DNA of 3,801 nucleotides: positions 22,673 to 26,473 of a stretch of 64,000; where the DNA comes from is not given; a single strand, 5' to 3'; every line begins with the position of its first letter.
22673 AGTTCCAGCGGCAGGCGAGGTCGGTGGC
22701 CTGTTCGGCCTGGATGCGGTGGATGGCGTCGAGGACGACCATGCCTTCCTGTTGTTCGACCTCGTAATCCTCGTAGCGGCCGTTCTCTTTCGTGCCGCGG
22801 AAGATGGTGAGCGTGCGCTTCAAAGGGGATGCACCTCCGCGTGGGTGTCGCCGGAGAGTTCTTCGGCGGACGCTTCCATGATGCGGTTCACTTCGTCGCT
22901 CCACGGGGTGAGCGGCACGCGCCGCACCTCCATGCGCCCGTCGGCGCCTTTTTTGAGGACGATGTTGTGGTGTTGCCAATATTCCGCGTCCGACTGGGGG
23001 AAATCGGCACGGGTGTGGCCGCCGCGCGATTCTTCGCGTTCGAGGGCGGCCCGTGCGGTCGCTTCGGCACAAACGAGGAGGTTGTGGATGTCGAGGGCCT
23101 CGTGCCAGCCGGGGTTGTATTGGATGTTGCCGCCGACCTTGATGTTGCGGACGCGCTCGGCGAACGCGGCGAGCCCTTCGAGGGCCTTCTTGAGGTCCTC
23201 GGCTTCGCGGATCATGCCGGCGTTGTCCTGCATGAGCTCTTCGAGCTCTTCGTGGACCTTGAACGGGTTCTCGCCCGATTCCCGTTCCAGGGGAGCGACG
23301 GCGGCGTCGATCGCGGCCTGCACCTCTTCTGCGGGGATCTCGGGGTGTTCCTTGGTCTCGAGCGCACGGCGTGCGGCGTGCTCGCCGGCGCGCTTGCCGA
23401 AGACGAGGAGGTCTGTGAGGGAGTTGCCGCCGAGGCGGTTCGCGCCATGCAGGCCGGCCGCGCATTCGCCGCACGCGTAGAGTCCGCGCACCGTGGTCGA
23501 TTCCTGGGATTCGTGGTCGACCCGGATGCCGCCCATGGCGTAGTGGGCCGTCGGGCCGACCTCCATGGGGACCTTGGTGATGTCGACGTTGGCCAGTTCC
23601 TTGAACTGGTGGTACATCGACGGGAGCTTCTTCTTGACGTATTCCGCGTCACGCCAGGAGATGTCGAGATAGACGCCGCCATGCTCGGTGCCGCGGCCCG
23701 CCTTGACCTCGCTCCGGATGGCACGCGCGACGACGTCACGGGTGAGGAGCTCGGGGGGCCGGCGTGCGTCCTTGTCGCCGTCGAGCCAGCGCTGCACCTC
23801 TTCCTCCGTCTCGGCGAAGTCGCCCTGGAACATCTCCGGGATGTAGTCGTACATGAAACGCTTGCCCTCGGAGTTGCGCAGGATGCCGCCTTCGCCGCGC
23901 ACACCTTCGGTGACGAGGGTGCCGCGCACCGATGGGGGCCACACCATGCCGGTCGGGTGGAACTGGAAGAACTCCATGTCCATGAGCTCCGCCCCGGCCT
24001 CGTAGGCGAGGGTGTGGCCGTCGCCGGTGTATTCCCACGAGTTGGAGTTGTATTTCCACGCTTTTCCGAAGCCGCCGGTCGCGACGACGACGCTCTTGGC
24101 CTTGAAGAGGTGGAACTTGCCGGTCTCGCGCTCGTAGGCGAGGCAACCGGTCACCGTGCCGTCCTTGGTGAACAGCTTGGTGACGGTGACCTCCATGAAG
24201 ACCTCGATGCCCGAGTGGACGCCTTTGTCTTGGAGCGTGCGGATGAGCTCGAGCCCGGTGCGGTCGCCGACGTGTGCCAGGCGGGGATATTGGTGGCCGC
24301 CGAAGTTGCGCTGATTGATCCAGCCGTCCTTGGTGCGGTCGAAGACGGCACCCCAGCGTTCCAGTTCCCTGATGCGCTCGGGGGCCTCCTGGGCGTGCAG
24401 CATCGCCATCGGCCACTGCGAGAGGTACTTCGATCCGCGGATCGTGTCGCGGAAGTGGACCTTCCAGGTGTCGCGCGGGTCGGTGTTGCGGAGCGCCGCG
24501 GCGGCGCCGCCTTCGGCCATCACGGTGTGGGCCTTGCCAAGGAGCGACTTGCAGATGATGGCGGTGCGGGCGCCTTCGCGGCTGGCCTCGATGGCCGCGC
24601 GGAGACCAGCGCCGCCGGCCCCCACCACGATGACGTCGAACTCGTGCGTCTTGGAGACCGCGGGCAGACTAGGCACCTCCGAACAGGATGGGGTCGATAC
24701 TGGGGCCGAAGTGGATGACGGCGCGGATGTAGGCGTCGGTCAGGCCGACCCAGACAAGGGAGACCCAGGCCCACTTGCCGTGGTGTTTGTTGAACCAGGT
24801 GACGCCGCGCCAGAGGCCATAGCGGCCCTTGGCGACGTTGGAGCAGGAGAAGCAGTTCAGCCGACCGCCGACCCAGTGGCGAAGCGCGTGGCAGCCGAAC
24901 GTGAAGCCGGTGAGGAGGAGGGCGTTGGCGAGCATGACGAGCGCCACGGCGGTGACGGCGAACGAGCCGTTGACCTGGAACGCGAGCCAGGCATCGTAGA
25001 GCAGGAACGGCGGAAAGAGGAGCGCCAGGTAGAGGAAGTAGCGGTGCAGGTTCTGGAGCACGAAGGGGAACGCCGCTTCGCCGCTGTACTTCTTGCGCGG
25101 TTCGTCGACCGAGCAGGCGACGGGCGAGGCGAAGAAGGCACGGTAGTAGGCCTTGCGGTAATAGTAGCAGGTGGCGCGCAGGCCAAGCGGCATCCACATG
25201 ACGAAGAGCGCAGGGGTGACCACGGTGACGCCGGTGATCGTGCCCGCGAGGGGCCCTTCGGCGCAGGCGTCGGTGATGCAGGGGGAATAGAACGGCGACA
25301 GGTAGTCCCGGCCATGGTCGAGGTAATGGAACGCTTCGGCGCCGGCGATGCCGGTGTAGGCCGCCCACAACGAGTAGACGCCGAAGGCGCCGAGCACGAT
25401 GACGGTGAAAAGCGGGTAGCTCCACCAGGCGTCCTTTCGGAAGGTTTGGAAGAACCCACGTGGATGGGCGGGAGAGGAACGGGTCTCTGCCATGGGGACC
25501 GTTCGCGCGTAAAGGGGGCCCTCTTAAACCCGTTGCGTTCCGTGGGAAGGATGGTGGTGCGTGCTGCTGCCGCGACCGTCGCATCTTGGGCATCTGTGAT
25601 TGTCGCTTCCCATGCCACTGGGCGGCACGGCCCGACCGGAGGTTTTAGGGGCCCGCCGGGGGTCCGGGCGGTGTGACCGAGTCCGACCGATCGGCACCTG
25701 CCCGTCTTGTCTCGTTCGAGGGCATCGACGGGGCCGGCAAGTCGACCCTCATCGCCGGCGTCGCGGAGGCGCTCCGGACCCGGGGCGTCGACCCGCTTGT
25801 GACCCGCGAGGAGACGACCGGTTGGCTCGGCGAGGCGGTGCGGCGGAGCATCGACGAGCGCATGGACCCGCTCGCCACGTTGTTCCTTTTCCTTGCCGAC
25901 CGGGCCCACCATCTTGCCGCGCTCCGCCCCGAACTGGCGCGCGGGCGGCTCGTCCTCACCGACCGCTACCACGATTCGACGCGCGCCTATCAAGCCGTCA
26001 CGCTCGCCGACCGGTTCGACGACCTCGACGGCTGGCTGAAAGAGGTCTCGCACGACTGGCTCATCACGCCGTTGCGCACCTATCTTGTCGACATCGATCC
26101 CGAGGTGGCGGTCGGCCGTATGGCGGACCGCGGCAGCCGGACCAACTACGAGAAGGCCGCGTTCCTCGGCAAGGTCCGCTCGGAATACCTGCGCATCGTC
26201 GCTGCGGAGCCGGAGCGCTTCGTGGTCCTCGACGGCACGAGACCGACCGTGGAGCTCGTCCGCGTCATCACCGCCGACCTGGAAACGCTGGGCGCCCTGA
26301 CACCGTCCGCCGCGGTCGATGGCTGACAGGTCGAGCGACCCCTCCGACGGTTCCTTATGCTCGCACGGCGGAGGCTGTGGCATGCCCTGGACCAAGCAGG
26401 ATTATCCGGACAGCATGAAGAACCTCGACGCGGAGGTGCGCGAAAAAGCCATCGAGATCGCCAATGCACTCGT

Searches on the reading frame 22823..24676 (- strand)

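Call 44: search_protein_families(library=pfam, proteins=[window:22823-24676:-], max_evalue=0.0001)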
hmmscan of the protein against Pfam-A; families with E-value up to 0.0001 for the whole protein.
window:22823-24676:- (618 aa): 7 families
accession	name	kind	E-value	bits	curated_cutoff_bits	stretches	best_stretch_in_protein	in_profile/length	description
PF00890.30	FAD_binding_2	-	1e-93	315.2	20.4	1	14-420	1-414/414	FAD binding domain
PF02910.25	Succ_DH_flav_C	-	1.9e-30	105.9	20.8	1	475-591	1-120/130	Fumarate reductase flavoprotein C-term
PF03486.20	HI0933_like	-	3.7e-11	43.4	50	1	142-432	109-243/244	HI0933-like protein Rossmann domain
PF07992.20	Pyr_redox_2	-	4.2e-11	43.2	26.1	1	13-204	1-111/291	Pyridine nucleotide-disulphide oxidoreductase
PF01266.30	DAO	-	3.4e-08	33.8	27.9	1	14-207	1-209/353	FAD dependent oxidoreductase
PF01134.28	GIDA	-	2e-06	27.6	22.1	0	14-44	1-31/391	Glucose inhibited division protein A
PF01946.23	Thi4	-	1.9e-05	24.4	26.2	0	9-45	14-51/235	Thi4 family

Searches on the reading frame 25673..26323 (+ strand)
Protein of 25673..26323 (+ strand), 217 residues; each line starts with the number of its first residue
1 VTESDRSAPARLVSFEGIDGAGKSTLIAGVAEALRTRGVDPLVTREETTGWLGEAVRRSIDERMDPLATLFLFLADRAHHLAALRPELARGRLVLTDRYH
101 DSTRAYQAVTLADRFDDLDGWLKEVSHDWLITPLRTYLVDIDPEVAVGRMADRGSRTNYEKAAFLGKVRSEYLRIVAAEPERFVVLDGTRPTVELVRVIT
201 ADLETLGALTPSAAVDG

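Call 44: search_protein_families(library=pfam, proteins=[window:25673-26323:+], max_evalue=0.0001)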
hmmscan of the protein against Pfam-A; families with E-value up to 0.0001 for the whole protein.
window:25673-26323:+ (217 aa): 1 family
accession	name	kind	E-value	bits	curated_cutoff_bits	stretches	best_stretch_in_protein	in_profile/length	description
PF02223.23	Thymidylate_kin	-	5.6e-35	121.1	27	1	15-196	1-182/185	Thymidylate kinase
